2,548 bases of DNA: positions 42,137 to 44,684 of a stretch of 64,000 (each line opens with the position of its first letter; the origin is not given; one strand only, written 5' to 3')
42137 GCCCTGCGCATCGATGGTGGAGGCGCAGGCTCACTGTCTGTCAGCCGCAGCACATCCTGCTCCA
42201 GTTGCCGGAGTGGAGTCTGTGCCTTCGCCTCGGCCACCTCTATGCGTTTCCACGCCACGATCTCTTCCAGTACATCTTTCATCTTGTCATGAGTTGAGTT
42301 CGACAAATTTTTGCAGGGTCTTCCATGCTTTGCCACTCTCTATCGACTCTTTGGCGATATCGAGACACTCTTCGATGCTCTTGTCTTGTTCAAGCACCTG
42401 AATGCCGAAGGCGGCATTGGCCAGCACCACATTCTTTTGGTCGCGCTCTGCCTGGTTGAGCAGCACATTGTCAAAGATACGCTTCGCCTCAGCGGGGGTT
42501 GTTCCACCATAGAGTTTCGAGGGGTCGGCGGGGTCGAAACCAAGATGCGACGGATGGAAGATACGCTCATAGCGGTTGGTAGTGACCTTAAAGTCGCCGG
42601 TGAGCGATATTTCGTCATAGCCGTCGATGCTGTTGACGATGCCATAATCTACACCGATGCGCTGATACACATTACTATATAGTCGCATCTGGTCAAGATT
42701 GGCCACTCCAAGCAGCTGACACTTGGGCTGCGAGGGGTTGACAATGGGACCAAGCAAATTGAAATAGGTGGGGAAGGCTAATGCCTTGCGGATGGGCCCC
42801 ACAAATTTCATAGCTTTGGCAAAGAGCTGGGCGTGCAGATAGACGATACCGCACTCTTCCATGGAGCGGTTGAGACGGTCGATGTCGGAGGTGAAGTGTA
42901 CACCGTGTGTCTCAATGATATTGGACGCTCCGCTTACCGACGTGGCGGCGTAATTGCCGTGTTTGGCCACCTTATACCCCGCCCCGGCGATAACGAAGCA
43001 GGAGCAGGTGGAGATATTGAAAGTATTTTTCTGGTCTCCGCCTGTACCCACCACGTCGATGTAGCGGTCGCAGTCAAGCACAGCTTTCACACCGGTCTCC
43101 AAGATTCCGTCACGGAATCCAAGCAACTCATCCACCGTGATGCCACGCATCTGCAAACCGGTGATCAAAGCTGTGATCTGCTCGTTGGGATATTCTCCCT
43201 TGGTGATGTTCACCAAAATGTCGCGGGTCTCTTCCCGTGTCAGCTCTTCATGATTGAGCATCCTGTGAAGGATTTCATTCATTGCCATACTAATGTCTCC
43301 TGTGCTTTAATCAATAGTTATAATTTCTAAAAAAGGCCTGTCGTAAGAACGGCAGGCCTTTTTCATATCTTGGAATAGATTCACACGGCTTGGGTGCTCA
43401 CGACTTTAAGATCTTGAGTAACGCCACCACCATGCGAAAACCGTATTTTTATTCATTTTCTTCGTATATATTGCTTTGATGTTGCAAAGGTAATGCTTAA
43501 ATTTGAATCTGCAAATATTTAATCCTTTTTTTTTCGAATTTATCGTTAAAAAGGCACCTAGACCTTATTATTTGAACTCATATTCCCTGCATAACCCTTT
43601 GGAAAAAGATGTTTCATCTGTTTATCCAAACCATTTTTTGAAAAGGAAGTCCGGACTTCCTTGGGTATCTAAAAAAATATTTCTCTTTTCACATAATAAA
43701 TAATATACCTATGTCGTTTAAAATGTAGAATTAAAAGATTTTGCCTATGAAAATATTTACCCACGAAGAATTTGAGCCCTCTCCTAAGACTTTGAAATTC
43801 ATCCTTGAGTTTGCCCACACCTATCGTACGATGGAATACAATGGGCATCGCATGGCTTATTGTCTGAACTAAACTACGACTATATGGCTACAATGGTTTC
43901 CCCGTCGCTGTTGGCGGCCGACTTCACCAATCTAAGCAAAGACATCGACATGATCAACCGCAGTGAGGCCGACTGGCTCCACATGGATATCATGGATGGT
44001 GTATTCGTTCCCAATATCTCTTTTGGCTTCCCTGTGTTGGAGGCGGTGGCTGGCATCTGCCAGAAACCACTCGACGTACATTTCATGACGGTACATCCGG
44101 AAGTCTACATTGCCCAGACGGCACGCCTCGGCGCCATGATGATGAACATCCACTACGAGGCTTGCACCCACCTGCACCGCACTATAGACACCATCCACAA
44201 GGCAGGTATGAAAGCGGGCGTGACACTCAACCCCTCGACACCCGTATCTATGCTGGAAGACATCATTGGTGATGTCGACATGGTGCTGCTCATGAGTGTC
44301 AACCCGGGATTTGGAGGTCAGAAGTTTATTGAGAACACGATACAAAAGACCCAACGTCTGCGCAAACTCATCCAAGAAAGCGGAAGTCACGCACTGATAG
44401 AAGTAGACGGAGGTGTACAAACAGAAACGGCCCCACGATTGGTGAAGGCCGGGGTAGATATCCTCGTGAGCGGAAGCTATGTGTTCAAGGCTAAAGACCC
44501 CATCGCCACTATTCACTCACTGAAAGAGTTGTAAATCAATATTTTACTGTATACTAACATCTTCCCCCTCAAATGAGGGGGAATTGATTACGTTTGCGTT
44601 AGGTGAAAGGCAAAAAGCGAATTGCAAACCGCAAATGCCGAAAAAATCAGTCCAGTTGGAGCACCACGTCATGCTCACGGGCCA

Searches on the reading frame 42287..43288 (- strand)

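Call 7: search_protein_families(library=pfam, proteins=[window:42287-43288:-])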
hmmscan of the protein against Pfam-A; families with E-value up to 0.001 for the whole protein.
window:42287-43288:- (333 aa): 2 families
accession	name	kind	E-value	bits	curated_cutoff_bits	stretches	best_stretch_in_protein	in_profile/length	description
PF00591.27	Glycos_transf_3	-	2e-59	201.7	27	1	75-321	3-252/253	Glycosyl transferase family, a/b domain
PF02885.22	Glycos_trans_3N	-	1e-16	60.8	26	1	5-66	2-63/63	Glycosyl transferase family, helical bundle domain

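Call 8: search_protein_families(library=ncbifam, proteins=[window:42287-43288:-])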
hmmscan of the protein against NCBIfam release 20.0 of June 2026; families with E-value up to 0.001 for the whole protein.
window:42287-43288:- (333 aa): 10 families
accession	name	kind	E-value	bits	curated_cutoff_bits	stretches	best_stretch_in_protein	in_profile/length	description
TIGR01245.1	trpD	equivalog_domain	6.6e-87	291.9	199.05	1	8-330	2-329/330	anthranilate phosphoribosyltransferase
NF011201.0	PRK14607.1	equivalog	3.1e-81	273.6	670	1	3-331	195-527/534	bifunctional anthranilate synthase component II/anthranilate phosphoribosyltransferase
NF007073.0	PRK09522.1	equivalog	4.2e-44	151.3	738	1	3-323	200-522/531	bifunctional anthranilate synthase glutamate amidotransferase component TrpG/anthranilate phosphoribosyltransferase TrpD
NF006564.0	PRK09071.1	equivalog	4.8e-16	58.6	257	1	14-215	28-228/335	glycosyl transferase family protein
TIGR02645.1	ARCH_P_rylase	hypoth_equivalog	3.3e-13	48.9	434.6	1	6-133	89-215/493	putative thymidine phosphorylase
TIGR03327.1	AMP_phos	equivalog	3e-12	45.8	535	1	5-134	89-217/500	AMP phosphorylase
NF003338.0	PRK04350.1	subfamily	1.6e-11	43.3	434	1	5-128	94-215/502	thymidine phosphorylase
NF005635.0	PRK07394.1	equivalog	2.7e-09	36.8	287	1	13-160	19-172/348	hypothetical protein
TIGR02644.1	Y_phosphoryl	subfamily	3.8e-07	29.2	409.05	0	4-84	2-84/417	pyrimidine-nucleoside phosphorylase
NF004747.0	PRK06078.1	equivalog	0.00018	20.2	559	0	275-330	259-314/434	pyrimidine-nucleoside phosphorylase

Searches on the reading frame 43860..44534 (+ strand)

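Call 7: search_protein_families(library=pfam, proteins=[window:43860-44534:+])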
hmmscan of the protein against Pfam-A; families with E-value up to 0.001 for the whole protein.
window:43860-44534:+ (224 aa): 1 family
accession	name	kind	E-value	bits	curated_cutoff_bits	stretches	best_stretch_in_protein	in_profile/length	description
PF00834.25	Ribul_P_3_epim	-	2.5e-73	246.2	21.1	1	13-209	2-198/198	Ribulose-phosphate 3 epimerase family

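Call 8: search_protein_families(library=ncbifam, proteins=[window:43860-44534:+])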
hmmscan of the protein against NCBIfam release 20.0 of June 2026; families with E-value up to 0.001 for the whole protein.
window:43860-44534:+ (224 aa): 10 families
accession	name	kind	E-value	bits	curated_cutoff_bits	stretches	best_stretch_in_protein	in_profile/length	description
TIGR01163.1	rpe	equivalog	1.2e-79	266.6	212.6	1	13-222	2-211/211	ribulose-phosphate 3-epimerase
NF004076.0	PRK05581.1-4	subfamily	2.7e-71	239.3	165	1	9-215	3-209/221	ribulose-phosphate 3-epimerase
NF007266.0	PRK09722.1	equivalog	2.3e-55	187.6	271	1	11-216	3-209/230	D-allulose 6-phosphate 3-epimerase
NF005944.0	PRK08005.1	equivalog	3.3e-30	104.9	376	1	13-219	3-205/210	ribulose-phosphate 3 epimerase family protein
NF005986.0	PRK08091.1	equivalog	2.2e-26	93.2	264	1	12-219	14-221/229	ribulose-phosphate 3-epimerase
NF010658.0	PRK14057.1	equivalog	7.2e-20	71.6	530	1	13-212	22-228/254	epimerase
NF009833.0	PRK13307.1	equivalog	1.9e-07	30.3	274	1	104-219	264-373/392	bifunctional 5,6,7,8-tetrahydromethanopterin hydro-lyase/3-hexulose-6-phosphate synthase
TIGR03128.2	RuMP_HxlA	equivalog_domain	4.7e-06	26.4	200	1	158-223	142-203/205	3-hexulose-6-phosphate synthase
NF041755.1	RuMP_HxlAB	equivalog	6.9e-05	22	500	1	171-222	156-207/391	bifunctional 3-hexulose-6-phosphate synthase/6-phospho-3-hexuloisomerase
NF005442.0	PRK07028.1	equivalog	0.00054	18.7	593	1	173-222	159-207/430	bifunctional hexulose-6-phosphate synthase/ribonuclease regulator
